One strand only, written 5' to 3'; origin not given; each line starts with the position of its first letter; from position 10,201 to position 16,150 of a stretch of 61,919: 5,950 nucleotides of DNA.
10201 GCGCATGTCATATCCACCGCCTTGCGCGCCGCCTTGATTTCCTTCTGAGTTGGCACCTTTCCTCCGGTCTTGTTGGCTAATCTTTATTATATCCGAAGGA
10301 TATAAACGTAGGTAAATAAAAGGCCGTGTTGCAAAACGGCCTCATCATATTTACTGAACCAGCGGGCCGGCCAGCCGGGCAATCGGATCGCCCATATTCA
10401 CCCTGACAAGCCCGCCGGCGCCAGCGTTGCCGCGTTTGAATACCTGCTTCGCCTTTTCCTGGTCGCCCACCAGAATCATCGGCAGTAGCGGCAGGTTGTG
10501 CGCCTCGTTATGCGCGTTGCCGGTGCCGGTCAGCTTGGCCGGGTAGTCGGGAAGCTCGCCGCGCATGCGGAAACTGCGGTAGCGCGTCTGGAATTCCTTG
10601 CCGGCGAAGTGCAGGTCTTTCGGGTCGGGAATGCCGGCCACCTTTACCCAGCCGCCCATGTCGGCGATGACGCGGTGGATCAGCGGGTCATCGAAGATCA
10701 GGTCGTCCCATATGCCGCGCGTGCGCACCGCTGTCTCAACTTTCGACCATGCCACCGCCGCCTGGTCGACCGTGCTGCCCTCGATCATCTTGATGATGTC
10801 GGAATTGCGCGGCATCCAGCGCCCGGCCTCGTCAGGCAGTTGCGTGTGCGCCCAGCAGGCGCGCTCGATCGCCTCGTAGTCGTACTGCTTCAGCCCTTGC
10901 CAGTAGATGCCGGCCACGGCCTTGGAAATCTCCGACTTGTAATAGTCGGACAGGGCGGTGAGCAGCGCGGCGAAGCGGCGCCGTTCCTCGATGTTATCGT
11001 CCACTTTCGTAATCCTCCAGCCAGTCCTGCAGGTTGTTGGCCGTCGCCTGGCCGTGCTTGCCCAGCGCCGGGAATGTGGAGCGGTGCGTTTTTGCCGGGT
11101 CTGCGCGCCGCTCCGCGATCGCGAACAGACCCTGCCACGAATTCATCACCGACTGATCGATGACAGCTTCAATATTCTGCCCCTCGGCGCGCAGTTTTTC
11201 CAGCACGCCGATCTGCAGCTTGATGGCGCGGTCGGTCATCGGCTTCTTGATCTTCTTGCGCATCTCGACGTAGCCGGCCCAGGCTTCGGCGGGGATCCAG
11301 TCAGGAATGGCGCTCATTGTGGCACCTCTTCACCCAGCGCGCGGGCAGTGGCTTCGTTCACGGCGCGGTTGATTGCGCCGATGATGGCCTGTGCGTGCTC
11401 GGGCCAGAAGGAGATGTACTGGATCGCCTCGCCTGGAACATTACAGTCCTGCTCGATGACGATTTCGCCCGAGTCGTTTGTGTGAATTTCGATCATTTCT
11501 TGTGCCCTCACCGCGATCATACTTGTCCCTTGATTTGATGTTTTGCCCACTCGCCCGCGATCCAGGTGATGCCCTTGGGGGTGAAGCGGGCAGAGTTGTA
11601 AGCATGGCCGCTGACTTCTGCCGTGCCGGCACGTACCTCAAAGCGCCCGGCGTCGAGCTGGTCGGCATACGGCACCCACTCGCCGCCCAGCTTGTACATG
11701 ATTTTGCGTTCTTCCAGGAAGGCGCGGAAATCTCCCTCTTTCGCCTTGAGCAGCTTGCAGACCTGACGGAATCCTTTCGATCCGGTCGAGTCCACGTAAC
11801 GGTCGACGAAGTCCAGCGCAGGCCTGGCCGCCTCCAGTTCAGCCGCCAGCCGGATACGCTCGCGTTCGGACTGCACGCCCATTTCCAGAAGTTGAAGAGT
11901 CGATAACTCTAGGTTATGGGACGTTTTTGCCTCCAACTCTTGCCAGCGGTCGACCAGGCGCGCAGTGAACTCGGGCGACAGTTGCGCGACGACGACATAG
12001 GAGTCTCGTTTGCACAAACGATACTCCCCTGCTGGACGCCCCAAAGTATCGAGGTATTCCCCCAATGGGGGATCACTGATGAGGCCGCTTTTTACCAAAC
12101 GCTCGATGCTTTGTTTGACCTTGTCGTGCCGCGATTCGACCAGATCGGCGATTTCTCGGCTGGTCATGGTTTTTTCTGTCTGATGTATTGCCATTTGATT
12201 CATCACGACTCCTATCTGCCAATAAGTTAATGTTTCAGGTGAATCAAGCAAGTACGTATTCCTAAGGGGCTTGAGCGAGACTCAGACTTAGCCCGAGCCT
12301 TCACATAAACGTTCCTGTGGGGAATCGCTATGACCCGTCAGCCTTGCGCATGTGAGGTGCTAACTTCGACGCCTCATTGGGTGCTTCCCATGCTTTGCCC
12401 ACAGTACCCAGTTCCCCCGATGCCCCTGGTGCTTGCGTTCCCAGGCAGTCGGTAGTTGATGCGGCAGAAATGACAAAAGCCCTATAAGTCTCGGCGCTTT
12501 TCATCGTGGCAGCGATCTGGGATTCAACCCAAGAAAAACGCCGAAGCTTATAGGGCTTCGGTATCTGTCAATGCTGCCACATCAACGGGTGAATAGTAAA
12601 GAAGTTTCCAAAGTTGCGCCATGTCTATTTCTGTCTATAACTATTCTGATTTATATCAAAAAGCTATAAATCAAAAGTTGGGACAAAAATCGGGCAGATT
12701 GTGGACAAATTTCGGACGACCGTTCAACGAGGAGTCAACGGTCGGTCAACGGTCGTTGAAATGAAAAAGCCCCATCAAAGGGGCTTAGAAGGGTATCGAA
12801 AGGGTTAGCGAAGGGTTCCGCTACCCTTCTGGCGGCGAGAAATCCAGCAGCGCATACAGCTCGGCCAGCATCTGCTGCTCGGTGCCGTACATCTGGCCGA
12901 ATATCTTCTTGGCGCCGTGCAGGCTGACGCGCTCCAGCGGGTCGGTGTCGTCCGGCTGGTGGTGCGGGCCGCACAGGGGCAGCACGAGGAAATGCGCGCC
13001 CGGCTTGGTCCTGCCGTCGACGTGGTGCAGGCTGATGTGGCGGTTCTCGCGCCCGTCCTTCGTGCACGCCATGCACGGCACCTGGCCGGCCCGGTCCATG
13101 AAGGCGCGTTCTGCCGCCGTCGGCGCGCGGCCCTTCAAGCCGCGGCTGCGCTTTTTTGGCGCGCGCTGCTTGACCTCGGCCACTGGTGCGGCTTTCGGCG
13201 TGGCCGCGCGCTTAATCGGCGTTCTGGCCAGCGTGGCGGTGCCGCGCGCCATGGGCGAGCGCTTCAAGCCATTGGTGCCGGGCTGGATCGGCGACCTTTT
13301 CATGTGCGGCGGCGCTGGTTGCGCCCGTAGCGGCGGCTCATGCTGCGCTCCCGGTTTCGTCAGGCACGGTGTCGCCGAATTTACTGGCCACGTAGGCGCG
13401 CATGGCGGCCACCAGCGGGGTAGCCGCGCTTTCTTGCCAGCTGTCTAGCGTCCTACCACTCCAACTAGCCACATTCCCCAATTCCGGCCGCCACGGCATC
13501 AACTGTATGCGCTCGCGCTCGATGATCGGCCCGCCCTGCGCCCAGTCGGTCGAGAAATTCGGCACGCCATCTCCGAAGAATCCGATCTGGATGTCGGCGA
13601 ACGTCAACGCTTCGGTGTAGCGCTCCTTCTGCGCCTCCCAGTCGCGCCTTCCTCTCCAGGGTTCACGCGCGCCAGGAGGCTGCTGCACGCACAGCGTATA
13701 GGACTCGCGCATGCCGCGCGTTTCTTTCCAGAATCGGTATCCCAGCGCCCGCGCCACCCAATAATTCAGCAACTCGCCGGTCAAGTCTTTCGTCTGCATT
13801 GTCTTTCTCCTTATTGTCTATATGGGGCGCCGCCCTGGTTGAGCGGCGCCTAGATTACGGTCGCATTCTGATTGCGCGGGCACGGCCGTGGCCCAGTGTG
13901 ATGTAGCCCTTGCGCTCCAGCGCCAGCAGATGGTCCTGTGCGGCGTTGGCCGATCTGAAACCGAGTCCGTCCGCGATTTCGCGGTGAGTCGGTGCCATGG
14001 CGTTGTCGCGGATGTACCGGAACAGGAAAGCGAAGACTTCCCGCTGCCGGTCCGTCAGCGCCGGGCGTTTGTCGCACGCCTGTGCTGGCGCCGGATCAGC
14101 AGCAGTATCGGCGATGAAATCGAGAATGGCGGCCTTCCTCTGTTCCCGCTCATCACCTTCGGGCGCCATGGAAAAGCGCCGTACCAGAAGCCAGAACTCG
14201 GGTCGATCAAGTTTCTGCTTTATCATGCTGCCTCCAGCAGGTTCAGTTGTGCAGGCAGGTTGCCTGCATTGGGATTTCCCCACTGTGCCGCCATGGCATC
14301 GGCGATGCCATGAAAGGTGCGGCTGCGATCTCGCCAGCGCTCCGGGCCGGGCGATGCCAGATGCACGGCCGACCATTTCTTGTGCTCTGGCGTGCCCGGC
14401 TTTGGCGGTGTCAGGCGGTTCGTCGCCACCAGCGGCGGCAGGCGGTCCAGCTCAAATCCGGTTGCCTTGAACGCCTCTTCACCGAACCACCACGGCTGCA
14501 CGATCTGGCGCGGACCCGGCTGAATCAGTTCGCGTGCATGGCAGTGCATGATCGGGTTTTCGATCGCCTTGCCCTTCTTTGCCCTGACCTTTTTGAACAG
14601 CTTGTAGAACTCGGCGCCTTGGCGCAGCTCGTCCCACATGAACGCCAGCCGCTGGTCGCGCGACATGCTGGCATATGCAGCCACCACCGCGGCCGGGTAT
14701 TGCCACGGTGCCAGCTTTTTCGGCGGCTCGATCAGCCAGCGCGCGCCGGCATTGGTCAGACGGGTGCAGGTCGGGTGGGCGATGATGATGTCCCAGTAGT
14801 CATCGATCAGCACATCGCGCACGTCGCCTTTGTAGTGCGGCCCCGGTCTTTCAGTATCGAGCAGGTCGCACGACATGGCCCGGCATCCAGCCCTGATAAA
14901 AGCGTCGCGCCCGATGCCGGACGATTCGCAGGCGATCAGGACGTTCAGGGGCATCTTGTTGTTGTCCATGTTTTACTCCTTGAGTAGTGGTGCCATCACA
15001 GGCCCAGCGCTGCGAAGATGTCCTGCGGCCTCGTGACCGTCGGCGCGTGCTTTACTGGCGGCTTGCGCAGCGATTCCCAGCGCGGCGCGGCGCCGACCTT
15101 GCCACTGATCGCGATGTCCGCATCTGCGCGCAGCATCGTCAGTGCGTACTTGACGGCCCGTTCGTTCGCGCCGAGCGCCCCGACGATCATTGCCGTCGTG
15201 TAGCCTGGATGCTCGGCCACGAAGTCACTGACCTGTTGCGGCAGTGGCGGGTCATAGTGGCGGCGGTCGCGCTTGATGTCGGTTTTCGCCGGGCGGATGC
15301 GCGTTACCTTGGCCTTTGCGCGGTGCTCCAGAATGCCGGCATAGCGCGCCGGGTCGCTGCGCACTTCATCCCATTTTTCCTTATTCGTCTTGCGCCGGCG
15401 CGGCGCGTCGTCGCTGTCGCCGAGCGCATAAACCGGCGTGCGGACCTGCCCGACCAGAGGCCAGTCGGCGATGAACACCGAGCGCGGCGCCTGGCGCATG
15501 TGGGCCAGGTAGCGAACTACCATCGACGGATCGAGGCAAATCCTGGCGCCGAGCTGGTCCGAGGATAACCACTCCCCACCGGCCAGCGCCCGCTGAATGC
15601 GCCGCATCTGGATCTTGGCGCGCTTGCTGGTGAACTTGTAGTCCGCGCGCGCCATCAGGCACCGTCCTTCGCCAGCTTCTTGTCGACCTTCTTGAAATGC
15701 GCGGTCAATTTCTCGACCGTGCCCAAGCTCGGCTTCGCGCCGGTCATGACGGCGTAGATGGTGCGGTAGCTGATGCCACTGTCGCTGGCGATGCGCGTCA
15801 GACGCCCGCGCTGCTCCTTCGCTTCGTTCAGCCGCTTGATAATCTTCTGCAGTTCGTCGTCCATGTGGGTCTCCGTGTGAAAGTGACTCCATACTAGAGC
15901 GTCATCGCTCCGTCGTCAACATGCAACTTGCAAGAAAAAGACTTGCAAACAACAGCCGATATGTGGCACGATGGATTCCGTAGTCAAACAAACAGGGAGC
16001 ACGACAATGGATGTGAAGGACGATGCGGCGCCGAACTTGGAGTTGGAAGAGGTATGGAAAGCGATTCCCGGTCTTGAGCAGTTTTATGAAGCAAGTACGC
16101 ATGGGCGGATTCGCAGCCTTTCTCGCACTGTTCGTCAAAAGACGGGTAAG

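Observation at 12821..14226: Uncleavable LexA-DNA-binding-domain protein encoded beside a Ref-type nuclease: possible SOS-decoupling module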

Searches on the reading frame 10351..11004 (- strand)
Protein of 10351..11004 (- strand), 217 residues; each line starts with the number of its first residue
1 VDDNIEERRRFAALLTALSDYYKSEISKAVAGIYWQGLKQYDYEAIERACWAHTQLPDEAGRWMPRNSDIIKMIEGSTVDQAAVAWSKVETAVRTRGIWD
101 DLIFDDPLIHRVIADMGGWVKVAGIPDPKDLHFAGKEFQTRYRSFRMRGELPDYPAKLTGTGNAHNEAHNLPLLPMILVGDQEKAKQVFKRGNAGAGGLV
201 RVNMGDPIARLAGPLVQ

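Call 43: search_protein_families(library=phrogs, proteins=[window:10351-11004:-], max_evalue=0.001)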
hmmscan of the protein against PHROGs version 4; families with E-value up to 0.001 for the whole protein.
window:10351-11004:- (217 aa): 2 families
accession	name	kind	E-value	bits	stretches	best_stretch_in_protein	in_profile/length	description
phrog_10105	-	unknown function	8.4e-55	186.5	1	6-196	4-191/210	-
phrog_9804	-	unknown function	1.7e-06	28.9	1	8-145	7-150/214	-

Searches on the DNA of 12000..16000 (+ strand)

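Call 6: search_dna_similar(query=window:12000-16000:+, collection=phages, mode=near)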
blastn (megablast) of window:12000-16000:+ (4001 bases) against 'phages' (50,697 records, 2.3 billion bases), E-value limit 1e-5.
Records with a match: 1; places in all: 1; records where one place covers at least 80% of the query: 0.
Best place of each record, by identity: 80-90% 1.
By first word of the organism name: Pseudomonas 1.
By host as written in the record: Pseudomonas otitidis NK1 1.
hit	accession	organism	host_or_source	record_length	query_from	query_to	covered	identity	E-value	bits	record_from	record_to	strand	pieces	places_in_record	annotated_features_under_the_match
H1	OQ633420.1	Pseudomonas phage PotUPM1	Pseudomonas otitidis NK1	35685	953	1035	2%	82.1%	3e-9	71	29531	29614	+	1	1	hypothetical protein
